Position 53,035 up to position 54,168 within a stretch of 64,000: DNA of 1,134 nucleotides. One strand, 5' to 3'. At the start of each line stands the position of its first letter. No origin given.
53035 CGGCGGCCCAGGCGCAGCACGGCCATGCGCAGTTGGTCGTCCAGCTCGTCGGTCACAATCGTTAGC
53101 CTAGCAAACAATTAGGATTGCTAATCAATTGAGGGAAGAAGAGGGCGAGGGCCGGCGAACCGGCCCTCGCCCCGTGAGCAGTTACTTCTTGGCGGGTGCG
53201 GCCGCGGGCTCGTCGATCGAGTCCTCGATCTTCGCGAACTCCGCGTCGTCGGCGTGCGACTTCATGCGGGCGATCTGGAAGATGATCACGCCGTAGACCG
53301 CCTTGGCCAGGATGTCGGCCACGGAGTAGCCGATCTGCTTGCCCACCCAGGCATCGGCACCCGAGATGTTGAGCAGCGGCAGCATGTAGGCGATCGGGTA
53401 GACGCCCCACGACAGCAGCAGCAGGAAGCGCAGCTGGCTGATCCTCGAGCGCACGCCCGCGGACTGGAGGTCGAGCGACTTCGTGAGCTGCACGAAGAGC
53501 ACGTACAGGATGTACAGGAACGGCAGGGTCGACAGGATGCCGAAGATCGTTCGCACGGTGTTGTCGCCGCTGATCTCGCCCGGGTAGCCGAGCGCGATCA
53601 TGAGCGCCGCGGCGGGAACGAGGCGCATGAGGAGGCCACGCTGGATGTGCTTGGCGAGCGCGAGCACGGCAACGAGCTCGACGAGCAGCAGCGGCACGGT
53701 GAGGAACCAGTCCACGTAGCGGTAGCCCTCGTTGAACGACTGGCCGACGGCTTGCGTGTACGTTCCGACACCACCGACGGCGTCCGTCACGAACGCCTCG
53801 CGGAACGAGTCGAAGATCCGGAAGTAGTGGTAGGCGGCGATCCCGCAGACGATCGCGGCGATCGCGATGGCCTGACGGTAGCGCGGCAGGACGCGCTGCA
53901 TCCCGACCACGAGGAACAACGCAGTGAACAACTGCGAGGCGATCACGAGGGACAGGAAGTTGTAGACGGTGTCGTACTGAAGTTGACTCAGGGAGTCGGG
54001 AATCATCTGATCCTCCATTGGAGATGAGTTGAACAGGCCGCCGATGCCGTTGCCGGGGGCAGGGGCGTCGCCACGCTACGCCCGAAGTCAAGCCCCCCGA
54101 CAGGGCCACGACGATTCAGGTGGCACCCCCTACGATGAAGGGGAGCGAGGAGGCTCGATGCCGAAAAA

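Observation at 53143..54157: DTE-motif microbial rhodopsin (light-driven proton-pump type) with no retinal-synthesis gene nearby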

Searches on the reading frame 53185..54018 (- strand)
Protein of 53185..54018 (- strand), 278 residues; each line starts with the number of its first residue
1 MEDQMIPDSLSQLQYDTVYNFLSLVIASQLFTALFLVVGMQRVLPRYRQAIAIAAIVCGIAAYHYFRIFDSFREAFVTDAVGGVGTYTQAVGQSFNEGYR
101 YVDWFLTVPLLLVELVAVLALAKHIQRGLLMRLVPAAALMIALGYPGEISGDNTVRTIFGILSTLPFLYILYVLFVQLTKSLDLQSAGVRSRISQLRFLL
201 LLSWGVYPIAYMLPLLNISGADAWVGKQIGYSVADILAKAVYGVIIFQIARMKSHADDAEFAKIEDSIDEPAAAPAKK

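Call 3: search_protein_families(library=pfam, proteins=[window:53185-54018:-], max_evalue=0.01)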
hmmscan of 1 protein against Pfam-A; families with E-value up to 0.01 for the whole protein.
window:53185-54018:- (278 aa): 1 family
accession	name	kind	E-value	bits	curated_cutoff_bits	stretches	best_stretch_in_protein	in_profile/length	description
PF01036.24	Bac_rhodopsin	-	1.4e-38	133.1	24.6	1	24-250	9-221/224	Bacteriorhodopsin-like protein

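Call 4: search_protein_families(library=ncbifam, proteins=[window:53185-54018:-], max_evalue=0.01)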
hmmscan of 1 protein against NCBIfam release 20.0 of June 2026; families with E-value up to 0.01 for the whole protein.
window:53185-54018:- (278 aa): 0 families

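Call 5: search_solved_structures(query=window:53185-54018:-, max_evalue=0.001, show_alignments=4)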
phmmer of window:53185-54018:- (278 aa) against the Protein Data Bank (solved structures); distinct sequences matched with E-value up to 0.001: 166 (the best 60 are shown).
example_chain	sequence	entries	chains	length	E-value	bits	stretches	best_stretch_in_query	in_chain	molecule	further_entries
9hfk_A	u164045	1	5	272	8.8e-81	274.7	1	8-265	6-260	Bacteriorhodopsin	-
6nwd_A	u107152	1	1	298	4.1e-76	259.4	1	6-259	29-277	Gll0198 protein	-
9wfa_A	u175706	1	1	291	2e-73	250.6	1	8-261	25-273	psXR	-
7ytb_A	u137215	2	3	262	6.3e-61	209.6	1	9-258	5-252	Kin4B8 | Xanthorhodopsin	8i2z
3ddl_A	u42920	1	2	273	9.4e-60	205.8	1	9-262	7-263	Xanthorhodopsin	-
5azd_A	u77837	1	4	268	8.9e-55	189.5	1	5-256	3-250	Bacteriorhodopsin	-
8qle_A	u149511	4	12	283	5e-29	105.1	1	14-272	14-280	Bacteriorhodopsin-like protein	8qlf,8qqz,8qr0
9tbf_A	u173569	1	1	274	4.5e-28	102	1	14-264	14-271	Bacteriorhodopsin-like protein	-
9tbd_A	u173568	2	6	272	6.9e-28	101.3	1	14-263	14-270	Bacteriorhodopsin-like protein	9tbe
4hyj_A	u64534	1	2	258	1.1e-27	100.7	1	29-254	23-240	Rhodopsin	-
8jh0_A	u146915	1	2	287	8.1e-27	97.8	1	7-255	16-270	Xanthorhodopsin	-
7cri_A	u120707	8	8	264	8.3e-26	94.5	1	13-256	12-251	Chloride pumping rhodopsin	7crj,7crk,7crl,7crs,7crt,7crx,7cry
6ab9_A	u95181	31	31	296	1.1e-25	94.2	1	13-256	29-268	Chloride pumping rhodopsin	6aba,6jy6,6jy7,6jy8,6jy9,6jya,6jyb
5fjg_A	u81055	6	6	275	1.1e-25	94.1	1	13-256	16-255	CHLORIDE PUMPING RHODOPSIN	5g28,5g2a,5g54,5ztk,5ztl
5b2n_A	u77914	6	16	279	1.2e-25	94.1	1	13-256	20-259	Chloride pumping rhodopsin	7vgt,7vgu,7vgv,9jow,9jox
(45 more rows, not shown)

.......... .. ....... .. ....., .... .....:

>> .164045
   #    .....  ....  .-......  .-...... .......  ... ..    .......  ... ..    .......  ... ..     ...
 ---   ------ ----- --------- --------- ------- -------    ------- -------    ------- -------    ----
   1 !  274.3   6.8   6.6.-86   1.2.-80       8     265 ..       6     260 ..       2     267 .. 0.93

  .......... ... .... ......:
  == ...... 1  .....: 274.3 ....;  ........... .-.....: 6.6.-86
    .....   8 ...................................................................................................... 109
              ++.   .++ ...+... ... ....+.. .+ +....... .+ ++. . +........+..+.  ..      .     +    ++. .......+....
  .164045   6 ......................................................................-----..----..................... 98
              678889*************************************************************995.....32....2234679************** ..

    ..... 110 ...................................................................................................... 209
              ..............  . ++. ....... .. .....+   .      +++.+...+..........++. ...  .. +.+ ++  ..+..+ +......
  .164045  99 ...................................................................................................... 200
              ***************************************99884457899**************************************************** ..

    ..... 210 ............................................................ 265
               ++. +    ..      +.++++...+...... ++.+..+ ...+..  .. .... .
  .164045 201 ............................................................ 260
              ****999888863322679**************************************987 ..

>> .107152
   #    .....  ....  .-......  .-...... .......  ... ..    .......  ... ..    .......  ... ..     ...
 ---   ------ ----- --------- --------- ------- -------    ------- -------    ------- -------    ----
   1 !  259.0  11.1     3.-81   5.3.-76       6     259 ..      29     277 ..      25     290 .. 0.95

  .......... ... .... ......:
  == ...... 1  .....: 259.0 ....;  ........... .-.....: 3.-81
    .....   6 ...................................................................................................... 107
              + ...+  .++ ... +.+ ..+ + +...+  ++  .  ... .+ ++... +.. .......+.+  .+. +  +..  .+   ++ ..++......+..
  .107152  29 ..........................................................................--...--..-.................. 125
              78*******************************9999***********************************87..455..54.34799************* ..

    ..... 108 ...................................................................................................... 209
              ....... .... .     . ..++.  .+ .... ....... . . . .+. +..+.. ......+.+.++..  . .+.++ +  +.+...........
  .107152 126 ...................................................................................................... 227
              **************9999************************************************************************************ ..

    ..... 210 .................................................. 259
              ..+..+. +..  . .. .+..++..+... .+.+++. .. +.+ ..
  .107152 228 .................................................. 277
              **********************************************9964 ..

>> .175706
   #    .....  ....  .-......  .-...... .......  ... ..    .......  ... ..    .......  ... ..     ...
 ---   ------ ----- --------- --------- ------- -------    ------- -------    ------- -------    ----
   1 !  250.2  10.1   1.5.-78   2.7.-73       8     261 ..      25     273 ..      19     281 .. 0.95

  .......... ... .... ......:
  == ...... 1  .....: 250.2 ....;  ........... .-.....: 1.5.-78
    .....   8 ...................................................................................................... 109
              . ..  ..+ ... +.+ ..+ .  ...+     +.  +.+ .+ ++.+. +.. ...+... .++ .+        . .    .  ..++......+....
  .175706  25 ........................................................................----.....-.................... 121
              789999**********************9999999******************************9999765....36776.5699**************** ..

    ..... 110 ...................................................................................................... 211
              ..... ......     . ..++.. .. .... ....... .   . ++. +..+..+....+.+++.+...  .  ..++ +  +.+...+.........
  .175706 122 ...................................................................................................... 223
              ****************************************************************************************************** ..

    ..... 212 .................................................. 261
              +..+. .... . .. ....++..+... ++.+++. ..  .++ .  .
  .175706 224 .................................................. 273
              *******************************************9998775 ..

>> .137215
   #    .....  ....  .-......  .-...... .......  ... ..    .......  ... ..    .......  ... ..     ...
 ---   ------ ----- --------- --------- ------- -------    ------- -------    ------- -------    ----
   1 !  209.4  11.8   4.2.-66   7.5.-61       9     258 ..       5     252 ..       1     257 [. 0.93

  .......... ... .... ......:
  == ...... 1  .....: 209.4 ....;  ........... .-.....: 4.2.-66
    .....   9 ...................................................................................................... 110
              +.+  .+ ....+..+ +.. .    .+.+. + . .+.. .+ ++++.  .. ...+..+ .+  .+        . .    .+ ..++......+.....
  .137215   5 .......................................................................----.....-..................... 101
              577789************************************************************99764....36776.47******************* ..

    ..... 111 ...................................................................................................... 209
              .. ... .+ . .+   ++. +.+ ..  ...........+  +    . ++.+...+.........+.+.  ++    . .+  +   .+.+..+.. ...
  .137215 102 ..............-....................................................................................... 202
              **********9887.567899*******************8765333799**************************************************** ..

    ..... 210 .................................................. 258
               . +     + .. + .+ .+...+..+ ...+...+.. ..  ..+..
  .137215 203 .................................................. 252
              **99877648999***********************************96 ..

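Call 10: find_homologous_proteins(query=window:53185-54018:-, max_evalue=1e-20)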
Query window:53185-54018:- (278 aa): 7302 proteins with E <= 1e-20 among 8000 candidates; the best 120 are listed.
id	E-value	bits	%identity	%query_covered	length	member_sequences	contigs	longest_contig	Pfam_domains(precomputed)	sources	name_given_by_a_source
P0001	1.8e-160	551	94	99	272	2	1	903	PF01036.25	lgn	-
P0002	3.0e-156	537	91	99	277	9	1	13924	PF01036.25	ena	-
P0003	1.2e-155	535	91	99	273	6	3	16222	PF01036.25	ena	-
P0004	6.5e-154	529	90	99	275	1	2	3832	PF01036.25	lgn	-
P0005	1.1e-148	512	87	98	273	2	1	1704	PF01036.25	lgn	-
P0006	6.1e-142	490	83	100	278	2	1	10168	PF01036.25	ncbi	-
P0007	2.1e-141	488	83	98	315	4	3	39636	PF01036.25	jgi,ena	-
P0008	3.7e-141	487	81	99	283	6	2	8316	PF01036.25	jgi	-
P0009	2.0e-140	485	82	98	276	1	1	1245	PF01036.25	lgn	-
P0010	2.3e-140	485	81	98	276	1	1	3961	PF01036.25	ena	-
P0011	2.7e-140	485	82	98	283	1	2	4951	PF01036.25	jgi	-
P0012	2.9e-140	484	81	98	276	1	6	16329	PF01036.25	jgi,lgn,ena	-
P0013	4.8e-140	484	83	97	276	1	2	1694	PF01036.25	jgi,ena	-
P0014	5.1e-140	484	81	98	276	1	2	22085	PF01036.25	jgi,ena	-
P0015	4.2e-139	481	82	97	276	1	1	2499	PF01036.25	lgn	-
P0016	5.3e-139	480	82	97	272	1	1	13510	PF01036.25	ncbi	-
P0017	2.2e-138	478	79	98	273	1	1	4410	PF01036.25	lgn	-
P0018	8.6e-138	476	81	97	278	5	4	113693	PF01036.25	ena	-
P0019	2.8e-136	471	81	97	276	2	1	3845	PF01036.25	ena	-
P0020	3.1e-136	471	78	100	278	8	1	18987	PF01036.25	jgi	-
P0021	5.4e-136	470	79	99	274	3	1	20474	PF01036.25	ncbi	-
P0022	2.3e-135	468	78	99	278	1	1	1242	PF01036.25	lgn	-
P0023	3.2e-135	468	77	99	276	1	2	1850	PF01036.25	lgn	-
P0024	6.1e-134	464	78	97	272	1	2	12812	PF01036.25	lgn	-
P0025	1.7e-133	462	79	97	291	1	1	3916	PF01036.25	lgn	-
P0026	2.3e-133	462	78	98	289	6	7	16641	PF01036.25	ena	-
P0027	3.2e-133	461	76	98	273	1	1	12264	PF01036.25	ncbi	-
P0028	4.4e-133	461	78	98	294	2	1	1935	PF01036.25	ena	-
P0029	5.7e-133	461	79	96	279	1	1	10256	PF01036.25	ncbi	-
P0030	1.6e-132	459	79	99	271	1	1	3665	PF01036.25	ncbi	-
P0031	1.6e-132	459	80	96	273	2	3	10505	PF01036.25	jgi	-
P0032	2.3e-132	459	79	97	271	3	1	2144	PF01036.25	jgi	jgi:bacteriorhodopsin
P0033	3.7e-132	458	77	100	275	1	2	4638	PF01036.25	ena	-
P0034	3.9e-132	458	78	96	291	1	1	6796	PF01036.25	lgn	-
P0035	4.8e-132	458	77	97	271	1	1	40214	PF01036.25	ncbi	-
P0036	6.2e-132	457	77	100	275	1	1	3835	PF01036.25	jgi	jgi:bacteriorhodopsin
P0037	8.9e-132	457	77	97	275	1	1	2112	PF01036.25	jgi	jgi:bacteriorhodopsin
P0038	1.5e-131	456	78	97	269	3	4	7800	PF01036.25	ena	-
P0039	1.6e-131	456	79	96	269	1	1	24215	PF01036.25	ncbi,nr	ncbi:MAG: bacteriorhodopsin [Acidobacteria bacterium]|nr:bacteriorhodopsin [Acidobacteriota bacteriu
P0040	1.6e-131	456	77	98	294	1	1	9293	PF01036.25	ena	-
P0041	1.7e-131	456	77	98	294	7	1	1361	PF01036.25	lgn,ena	-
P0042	1.7e-131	456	77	98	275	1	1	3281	PF01036.25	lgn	-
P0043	2.7e-131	455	78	97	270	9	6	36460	PF01036.25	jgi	-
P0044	3.5e-131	455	77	96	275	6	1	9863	PF01036.25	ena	-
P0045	4.0e-131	455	77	98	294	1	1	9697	PF01036.25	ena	-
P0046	4.1e-131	454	76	98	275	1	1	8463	PF01036.25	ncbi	-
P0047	5.8e-131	454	78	97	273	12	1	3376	PF01036.25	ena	-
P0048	5.9e-131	454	77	97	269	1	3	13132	PF01036.25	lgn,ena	-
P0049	8.1e-131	454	77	97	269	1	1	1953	PF01036.25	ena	-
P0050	9.4e-131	453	77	98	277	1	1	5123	PF01036.25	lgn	-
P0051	1.0e-130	453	77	96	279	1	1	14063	PF01036.25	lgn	-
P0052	1.8e-130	452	76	99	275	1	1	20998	PF01036.25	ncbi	ncbi:MAG: hypothetical protein RI885_297 [Actinomycetota bacterium]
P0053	1.9e-130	452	78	96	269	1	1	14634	PF01036.25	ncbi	-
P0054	2.2e-130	452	77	97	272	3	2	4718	PF01036.25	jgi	-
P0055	2.7e-130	452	76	96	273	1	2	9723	PF01036.25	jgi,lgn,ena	jgi:bacteriorhodopsin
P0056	2.8e-130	452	75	100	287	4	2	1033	PF01036.25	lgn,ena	-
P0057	3.9e-130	451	77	96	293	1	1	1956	PF01036.25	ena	-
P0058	7.8e-130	450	77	97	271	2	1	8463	PF01036.25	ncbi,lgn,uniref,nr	ncbi:bacteriorhodopsin [Salinibacterium sp.]|uniref:bacteriorhodopsin n=1 Tax=Salinibacterium sp. Ta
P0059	7.9e-130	450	77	97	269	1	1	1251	PF01036.25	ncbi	-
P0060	1.3e-129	450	76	99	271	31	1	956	PF01036.25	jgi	-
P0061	1.7e-129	449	77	97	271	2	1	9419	PF01036.25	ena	-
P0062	1.8e-129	449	76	99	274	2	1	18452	PF01036.25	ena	-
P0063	2.0e-129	449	75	98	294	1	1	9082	PF01036.25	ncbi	-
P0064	2.4e-129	449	77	99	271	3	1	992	PF01036.25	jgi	jgi:bacteriorhodopsin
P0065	2.4e-129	449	76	99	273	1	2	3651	PF01036.25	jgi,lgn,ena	-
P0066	2.4e-129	449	77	97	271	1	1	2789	PF01036.25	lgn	-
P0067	4.4e-129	448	78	96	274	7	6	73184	PF01036.25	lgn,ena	-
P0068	4.4e-129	448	76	96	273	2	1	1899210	PF01036.25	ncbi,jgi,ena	ncbi:bacteriorhodopsin [Rhodoglobus sp.]|jgi:bacteriorhodopsin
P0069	5.1e-129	448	75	100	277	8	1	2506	PF01036.25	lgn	-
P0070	5.3e-129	448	74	97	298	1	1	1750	PF01036.25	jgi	jgi:bacteriorhodopsin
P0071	5.3e-129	448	76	97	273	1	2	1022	PF01036.25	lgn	-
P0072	5.6e-129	448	75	96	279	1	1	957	PF01036.25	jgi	jgi:bacteriorhodopsin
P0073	5.9e-129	447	76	98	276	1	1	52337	PF01036.25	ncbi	ncbi:bacteriorhodopsin [Arthrobacter sp. UYEF36]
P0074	6.3e-129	447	77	97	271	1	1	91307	PF01036.25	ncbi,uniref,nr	ncbi:xanthorhodopsin [Cryobacterium adonitolivorans]|uniref:Xanthorhodopsin n=1 Tax=Cryobacterium ad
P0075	7.2e-129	447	74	98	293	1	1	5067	PF01036.25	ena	-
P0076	7.4e-129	447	77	96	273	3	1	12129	PF01036.25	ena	-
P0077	1.1e-128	447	76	99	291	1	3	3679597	PF01036.25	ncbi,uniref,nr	ncbi:bacteriorhodopsin [Subtercola frigoramans]|uniref:Bacteriorhodopsin n=1 Tax=Subtercola frigoram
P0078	1.2e-128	446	77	96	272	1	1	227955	PF01036.25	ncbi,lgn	ncbi:MAG: bacteriorhodopsin [Actinomycetota bacterium]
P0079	1.3e-128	446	76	97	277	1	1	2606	PF01036.25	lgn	-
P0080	1.4e-128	446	74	99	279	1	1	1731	PF01036.25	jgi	jgi:bacteriorhodopsin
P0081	2.0e-128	446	77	95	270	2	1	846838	PF01036.25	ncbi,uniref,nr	ncbi:xanthorhodopsin [Cryobacterium arcticum]|uniref:Xanthorhodopsin n=1 Tax=Cryobacterium arcticum 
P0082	2.2e-128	446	73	98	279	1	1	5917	PF01036.25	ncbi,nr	ncbi:MAG TPA: bacteriorhodopsin-like [Cryobacterium sp.]|nr:bacteriorhodopsin-like [Cryobacterium sp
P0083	2.2e-128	446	75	98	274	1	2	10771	PF01036.25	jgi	-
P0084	2.3e-128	445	76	97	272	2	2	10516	PF01036.25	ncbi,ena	-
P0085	2.6e-128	445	76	97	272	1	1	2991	PF01036.25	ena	-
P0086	2.7e-128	445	77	98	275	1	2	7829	PF01036.25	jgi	-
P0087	3.3e-128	445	76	96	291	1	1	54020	PF01036.25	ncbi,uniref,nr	ncbi:bacteriorhodopsin-like [Marisediminicola senii]|uniref:bacteriorhodopsin-like n=1 Tax=Marisedim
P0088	3.3e-128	445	77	97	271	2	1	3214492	PF01036.25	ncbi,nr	ncbi:bacteriorhodopsin [Subtercola sp. PAMC28395]|nr:bacteriorhodopsin [Subtercola sp. PAMC28395]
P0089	3.9e-128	445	74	99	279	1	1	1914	PF01036.25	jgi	jgi:bacteriorhodopsin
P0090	4.1e-128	445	76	96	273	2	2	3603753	PF01036.25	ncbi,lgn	-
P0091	4.4e-128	445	77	97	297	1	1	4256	PF01036.25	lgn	-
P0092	4.8e-128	444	75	97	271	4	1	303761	PF01036.25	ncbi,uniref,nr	ncbi:xanthorhodopsin [Cryobacterium lactosi]|uniref:Xanthorhodopsin n=1 Tax=Cryobacterium lactosi Ta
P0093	5.0e-128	444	73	99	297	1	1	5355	PF01036.25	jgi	jgi:bacteriorhodopsin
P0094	5.4e-128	444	77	97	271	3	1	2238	PF01036.25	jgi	jgi:bacteriorhodopsin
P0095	5.7e-128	444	74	99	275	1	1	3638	PF01036.25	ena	-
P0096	5.8e-128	444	75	98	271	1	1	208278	PF01036.25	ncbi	ncbi:MAG: bacteriorhodopsin [Microbacteriaceae bacterium]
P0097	6.8e-128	444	74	96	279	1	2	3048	PF01036.25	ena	-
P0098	7.4e-128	444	73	98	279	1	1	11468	PF01036.25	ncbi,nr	ncbi:MAG: bacteriorhodopsin [Ramlibacter sp.]|nr:bacteriorhodopsin [Cryobacterium sp.]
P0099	9.7e-128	443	74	100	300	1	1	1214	PF01036.25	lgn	-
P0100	1.5e-127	443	76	97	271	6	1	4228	PF01036.25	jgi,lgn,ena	-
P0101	1.7e-127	443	77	95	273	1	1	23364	PF01036.25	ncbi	ncbi:MAG: bacteriorhodopsin [Rhodoglobus sp.]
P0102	1.7e-127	443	71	99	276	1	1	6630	PF01036.25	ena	-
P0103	1.8e-127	443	74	98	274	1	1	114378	PF01036.25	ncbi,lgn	-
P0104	1.9e-127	442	75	96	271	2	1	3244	PF01036.25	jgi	jgi:bacteriorhodopsin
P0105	2.0e-127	442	75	97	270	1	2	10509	PF01036.25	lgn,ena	-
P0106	2.1e-127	442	76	98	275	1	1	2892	PF01036.25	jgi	jgi:bacteriorhodopsin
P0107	2.2e-127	442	74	98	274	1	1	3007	PF01036.25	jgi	jgi:bacteriorhodopsin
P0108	2.3e-127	442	77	96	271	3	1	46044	PF01036.25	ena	-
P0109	2.5e-127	442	74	96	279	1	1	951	PF01036.25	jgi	jgi:bacteriorhodopsin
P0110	2.6e-127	442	74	98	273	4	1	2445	PF01036.25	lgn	-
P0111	2.8e-127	442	75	96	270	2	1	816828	PF01036.25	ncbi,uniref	ncbi:bacteriorhodopsin-like [Herbiconiux liukaitaii]|uniref:bacteriorhodopsin-like n=1 Tax=Herbiconi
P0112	3.0e-127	442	74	98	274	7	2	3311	PF01036.25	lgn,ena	-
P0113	3.2e-127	442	75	97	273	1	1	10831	PF01036.25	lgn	-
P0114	3.4e-127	442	74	99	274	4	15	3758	PF01036.25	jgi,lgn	jgi:bacteriorhodopsin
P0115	3.6e-127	442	75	96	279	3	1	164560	PF01036.25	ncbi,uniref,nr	ncbi:xanthorhodopsin [Subtercola boreus]|uniref:Xanthorhodopsin n=1 Tax=Subtercola boreus TaxID=1202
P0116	3.7e-127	442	76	98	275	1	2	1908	PF01036.25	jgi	jgi:bacteriorhodopsin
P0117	3.8e-127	441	75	99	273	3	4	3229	PF01036.25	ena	-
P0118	5.4e-127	441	73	96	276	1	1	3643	PF01036.25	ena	-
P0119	5.5e-127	441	74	98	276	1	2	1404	PF01036.25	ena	-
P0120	6.2e-127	441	71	99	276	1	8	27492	PF01036.25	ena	-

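Call 11: find_encoding_contigs(protein=window:53185-54018:-, flank=10000, max_places=6)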
Protein window:53185-54018:- (278 aa): no gene with exactly this product is on record in the collection.
